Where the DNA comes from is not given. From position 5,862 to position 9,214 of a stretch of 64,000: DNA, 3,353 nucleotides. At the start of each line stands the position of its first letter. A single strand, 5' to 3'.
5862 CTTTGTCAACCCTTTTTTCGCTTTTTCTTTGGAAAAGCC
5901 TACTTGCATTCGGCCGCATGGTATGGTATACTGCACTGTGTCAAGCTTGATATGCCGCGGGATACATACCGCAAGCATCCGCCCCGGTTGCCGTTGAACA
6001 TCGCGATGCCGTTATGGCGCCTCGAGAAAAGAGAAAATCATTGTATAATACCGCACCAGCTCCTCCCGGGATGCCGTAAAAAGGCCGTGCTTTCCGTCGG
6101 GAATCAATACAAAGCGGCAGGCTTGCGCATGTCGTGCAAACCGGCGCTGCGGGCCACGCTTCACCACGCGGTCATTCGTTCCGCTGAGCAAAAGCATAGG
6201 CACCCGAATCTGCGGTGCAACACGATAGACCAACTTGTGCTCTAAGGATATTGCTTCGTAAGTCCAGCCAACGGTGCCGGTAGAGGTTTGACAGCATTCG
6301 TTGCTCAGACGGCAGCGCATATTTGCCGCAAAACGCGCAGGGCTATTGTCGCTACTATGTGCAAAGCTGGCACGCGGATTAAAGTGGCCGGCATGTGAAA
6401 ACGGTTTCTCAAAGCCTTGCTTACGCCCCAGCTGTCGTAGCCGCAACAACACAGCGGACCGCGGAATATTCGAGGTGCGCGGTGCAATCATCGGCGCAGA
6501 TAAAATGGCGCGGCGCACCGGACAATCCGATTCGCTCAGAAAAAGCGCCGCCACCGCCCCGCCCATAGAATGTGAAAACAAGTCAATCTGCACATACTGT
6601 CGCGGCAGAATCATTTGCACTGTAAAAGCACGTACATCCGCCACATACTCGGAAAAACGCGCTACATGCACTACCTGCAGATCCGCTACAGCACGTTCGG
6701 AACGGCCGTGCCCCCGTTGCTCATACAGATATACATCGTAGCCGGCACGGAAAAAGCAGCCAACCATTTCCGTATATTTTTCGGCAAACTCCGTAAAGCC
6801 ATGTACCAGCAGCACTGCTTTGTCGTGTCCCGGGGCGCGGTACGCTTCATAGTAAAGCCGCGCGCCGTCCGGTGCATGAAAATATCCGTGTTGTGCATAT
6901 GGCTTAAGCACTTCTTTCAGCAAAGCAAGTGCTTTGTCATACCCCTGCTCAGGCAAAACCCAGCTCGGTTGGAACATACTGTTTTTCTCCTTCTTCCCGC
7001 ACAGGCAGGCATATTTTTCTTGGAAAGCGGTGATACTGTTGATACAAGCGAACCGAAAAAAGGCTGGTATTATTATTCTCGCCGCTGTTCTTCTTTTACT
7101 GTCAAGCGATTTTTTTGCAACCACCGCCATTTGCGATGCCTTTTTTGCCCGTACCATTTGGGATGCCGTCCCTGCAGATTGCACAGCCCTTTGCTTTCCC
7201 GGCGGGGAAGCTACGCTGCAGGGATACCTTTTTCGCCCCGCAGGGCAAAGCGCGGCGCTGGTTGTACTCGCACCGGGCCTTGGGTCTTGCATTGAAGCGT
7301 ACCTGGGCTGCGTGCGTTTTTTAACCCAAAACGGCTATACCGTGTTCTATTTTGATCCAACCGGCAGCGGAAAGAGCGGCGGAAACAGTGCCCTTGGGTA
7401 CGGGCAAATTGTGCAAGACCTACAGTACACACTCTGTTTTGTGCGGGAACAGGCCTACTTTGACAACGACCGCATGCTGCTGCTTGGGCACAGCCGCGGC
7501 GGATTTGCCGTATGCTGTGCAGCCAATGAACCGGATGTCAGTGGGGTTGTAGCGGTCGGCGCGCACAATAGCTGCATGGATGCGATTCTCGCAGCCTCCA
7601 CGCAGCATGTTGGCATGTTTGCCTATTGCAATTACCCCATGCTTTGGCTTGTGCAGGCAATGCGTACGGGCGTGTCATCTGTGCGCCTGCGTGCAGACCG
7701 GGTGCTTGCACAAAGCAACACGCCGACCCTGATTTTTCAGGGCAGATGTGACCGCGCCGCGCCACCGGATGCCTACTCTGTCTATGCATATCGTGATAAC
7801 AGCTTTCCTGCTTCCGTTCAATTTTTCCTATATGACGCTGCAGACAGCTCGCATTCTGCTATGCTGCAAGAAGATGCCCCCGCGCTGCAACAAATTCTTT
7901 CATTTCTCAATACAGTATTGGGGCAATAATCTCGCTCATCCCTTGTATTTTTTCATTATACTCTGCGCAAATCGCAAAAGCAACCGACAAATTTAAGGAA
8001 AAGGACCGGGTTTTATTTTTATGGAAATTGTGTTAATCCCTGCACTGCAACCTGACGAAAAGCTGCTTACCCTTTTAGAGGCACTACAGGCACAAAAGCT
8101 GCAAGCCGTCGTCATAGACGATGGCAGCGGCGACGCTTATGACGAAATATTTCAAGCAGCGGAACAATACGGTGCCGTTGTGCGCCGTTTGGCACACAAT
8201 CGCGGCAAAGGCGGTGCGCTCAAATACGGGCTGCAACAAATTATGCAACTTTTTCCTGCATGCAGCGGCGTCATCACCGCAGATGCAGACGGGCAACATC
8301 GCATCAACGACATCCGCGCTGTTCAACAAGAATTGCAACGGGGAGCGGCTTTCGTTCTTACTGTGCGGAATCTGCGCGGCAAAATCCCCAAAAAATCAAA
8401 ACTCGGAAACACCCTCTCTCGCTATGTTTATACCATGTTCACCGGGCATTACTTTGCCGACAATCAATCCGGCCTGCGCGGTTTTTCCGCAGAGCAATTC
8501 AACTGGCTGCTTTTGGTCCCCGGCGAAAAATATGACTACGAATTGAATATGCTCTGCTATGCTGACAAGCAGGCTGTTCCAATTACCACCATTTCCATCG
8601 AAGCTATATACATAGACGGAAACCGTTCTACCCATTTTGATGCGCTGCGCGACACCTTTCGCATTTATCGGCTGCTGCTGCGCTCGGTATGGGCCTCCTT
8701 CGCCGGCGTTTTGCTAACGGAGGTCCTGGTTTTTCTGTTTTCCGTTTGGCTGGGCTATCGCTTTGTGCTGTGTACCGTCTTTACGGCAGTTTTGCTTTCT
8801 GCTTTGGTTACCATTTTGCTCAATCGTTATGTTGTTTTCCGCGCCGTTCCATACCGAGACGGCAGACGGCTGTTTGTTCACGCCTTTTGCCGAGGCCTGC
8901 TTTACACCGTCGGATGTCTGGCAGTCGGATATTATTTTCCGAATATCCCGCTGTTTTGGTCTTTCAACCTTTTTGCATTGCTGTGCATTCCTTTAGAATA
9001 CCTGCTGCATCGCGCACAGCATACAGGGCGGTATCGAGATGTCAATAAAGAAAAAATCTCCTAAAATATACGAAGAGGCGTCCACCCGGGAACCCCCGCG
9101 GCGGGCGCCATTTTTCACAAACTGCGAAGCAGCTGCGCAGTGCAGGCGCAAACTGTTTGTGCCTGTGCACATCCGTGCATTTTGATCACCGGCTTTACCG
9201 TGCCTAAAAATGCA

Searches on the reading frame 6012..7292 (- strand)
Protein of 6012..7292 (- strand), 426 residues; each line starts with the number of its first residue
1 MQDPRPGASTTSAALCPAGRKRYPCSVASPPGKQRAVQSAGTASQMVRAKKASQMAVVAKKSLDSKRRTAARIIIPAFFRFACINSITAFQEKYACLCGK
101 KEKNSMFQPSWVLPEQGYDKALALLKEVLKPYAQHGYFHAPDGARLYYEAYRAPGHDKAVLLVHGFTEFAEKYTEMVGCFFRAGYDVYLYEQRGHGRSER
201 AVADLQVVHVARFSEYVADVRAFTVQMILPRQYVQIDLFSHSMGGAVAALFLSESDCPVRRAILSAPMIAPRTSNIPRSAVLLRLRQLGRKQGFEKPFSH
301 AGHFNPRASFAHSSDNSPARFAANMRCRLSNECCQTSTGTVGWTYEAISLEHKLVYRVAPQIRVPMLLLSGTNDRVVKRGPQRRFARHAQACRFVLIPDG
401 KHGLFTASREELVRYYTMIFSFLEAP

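Call 24: search_protein_families(library=pfam, proteins=[window:6012-7292:-], max_evalue=0.001)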
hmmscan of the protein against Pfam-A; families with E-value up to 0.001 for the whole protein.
window:6012-7292:- (426 aa): 3 families
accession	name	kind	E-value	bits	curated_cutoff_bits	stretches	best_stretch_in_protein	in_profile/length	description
PF12146.15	Hydrolase_4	-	1.5e-41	142.7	27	1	156-405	3-235/239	Serine aminopeptidase, S33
PF12697.13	Abhydrolase_6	-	3.5e-19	70.8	26.3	1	160-413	1-215/217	Alpha/beta hydrolase family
PF00561.26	Abhydrolase_1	-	8.8e-19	68.6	25.8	1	159-405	2-241/245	alpha/beta hydrolase fold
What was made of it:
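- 6012..6977 (-): abH3: lysophospholipase-L2-like alpha/beta hydrolase (HSMGG); the ORF extends to 7292 but the likely start is the Met at 6977. PF12146 at 1.5e-41 (call 24).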

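Call 56: search_protein_families(library=ncbifam, proteins=[window:6012-7292:-], max_evalue=0.001)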
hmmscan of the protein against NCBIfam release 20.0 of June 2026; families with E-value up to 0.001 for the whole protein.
window:6012-7292:- (426 aa): 11 families
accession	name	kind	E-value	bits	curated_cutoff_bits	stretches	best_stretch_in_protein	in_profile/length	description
NF008019.0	PRK10749.1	equivalog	1.8e-36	125.8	362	1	137-393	34-289/335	lysophospholipase L2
TIGR01250.1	pro_imino_pep_2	subfamily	5.2e-11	42.6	167.65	1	140-268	8-130/288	proline iminopeptidase-family hydrolase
NF050089.1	i_nPHAscl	equivalog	5.8e-09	35.4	300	1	151-266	11-116/288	intracellular short-chain-length polyhydroxyalkanoate depolymerase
NF045948.1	ProImpepThrmp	equivalog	1e-07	31.7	500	1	140-249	8-110/291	proline iminopeptidase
NF011457.0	PRK14875.1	equivalog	2.7e-06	26.6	307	1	152-267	127-231/372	acetoin dehydrogenase dihydrolipoyllysine-residue acetyltransferase subunit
NF052543.1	PhlpBipLPA4030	equivalog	1e-05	24.9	450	1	142-278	55-188/312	phospholipase BipL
TIGR03695.1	menH_SHCHC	equivalog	1.3e-05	24.8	208.55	1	158-265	3-102/252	2-succinyl-6-hydroxy-2,4-cyclohexadiene-1-carboxylate synthase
TIGR02427.1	protocat_pcaD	equivalog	1.4e-05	24.7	255.85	0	146-265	2-110/251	3-oxoadipate enol-lactonase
TIGR01738.1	bioH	equivalog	1.8e-05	24.5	206.95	0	360-416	185-241/245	pimeloyl-ACP methyl ester esterase BioH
NF004514.1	PRK05855.1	equivalog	3.3e-05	22.6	455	1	140-222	6-82/578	SDR family oxidoreductase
NF051488.1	bifunc_PcaDC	exception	3.4e-05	23.2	390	1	184-403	38-233/375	bifunctional 3-oxoadipate enol-lactonase/4-carboxymuconolactone decarboxylase PcaDC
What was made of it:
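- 6012..6977 (-): PRK10749 lysophospholipase L2 at 1.8e-36, sub-threshold (call 56).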

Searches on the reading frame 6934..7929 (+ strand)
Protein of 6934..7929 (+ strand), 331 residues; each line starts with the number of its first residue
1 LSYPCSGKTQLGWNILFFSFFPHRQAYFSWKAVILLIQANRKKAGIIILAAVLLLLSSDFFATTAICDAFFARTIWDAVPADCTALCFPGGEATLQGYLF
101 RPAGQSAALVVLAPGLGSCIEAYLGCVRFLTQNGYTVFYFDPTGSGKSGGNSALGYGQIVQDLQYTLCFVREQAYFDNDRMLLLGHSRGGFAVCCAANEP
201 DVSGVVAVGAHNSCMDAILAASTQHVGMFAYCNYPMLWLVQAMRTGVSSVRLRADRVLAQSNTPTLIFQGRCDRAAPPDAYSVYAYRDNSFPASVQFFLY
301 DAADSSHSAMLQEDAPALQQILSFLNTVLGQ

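Call 24: search_protein_families(library=pfam, proteins=[window:6934-7929:+], max_evalue=0.001)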
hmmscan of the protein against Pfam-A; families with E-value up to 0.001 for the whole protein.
window:6934-7929:+ (331 aa): 5 families
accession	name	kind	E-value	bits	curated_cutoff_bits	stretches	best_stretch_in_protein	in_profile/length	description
PF12146.15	Hydrolase_4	-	7.8e-16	58.5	27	1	105-210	2-109/239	Serine aminopeptidase, S33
PF00561.26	Abhydrolase_1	-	1.5e-12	48.1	25.8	1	109-224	2-116/245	alpha/beta hydrolase fold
PF00326.27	Peptidase_S9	-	4.3e-12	46.4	22.6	1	128-330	8-211/213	Prolyl oligopeptidase family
PF12697.13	Abhydrolase_6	-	7.3e-07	30.5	26.3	1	110-307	1-204/217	Alpha/beta hydrolase family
PF02129.25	Peptidase_S15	-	0.00019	21.7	23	1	131-213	48-128/262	X-Pro dipeptidyl-peptidase (S15 family)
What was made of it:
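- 7030..7929 (+): abH2: second membrane-anchored alpha/beta hydrolase (GHSRGG, Ser nucleophile); the start codon is uncertain (ORF runs from 6934; GTG at 7030 is likely). PF12146/PF00561/PF00326 (call 24).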

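Call 56: search_protein_families(library=ncbifam, proteins=[window:6934-7926:+], max_evalue=0.001)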
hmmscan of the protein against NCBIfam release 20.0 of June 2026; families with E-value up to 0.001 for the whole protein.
window:6934-7926:+ (331 aa): 3 families
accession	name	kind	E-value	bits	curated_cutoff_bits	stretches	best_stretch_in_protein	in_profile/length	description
NF047920.1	lactonase_UilS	equivalog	2.7e-07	30.6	400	1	106-207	23-127/285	UilS family quorum-quenching N-acyl-homoserine lactonase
NF045948.1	ProImpepThrmp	equivalog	9.5e-07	28.5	500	1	104-192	23-108/291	proline iminopeptidase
TIGR03100.1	hydr1_PEP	hypoth_equivalog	0.00087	18.7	168.45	0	127-211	50-133/274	hydrolase 1, exosortase A system-associated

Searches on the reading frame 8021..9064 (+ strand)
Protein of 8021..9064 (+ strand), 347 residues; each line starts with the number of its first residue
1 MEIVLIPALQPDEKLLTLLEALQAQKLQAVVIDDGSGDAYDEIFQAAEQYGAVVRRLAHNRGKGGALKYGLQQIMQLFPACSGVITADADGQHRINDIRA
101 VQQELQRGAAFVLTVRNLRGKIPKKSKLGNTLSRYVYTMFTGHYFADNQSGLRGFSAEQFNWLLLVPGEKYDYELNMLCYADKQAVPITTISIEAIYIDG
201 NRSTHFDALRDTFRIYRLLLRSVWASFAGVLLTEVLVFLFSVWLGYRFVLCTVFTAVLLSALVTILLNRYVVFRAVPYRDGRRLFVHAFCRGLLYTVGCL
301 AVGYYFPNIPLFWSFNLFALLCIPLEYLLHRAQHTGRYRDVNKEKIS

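Call 24: search_protein_families(library=pfam, proteins=[window:8021-9064:+], max_evalue=0.001)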
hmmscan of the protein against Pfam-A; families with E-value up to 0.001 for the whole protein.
window:8021-9064:+ (347 aa): 1 family
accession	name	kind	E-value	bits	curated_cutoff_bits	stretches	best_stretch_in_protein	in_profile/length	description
PF00535.33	Glycos_transf_2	-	2.3e-12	47.6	23.3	1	4-129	2-128/168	Glycosyl transferase family 2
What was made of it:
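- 8021..9064 (+): GT2 glycosyltransferase with C-terminal transmembrane segments, polyprenyl-phosphate-glycosyltransferase-like; conserved neighbour of plsX. PF00535 (call 24).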

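Call 56: search_protein_families(library=ncbifam, proteins=[window:8021-9061:+], max_evalue=0.001)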
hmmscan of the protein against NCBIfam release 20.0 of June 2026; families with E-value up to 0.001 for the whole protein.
window:8021-9061:+ (347 aa): 5 families
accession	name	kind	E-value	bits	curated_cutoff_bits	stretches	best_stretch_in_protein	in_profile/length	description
TIGR04182.1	glyco_TIGR04182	equivalog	1.8e-14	53.8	325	1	4-222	4-217/293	S-layer glycoprotein N-glycosyltransferase AglJ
NF058614.1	PPMAGASynPpgS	equivalog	2.1e-09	37.1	370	1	5-111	5-107/226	polyprenyl-phospho-N-acetylgalactosaminyl synthase PpgS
NF041391.1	DPhHxTase_Halo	equivalog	7.5e-05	21.8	375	1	28-158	25-148/213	dolichyl-phosphate hexose transferase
NF007986.1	PRK10714.1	equivalog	0.00012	21.2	529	1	24-155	36-164/316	undecaprenyl-phosphate 4-deoxy-4-formamido-L-arabinose transferase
NF047588.1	GlcsyltransPgfSStrep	equivalog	0.00047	19.5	500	1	13-164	21-168/308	glycosyltransferase PgfS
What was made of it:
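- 8021..9064 (+): Sub-threshold NCBIfam hits to AglJ, PpgS and ArnC (call 56).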
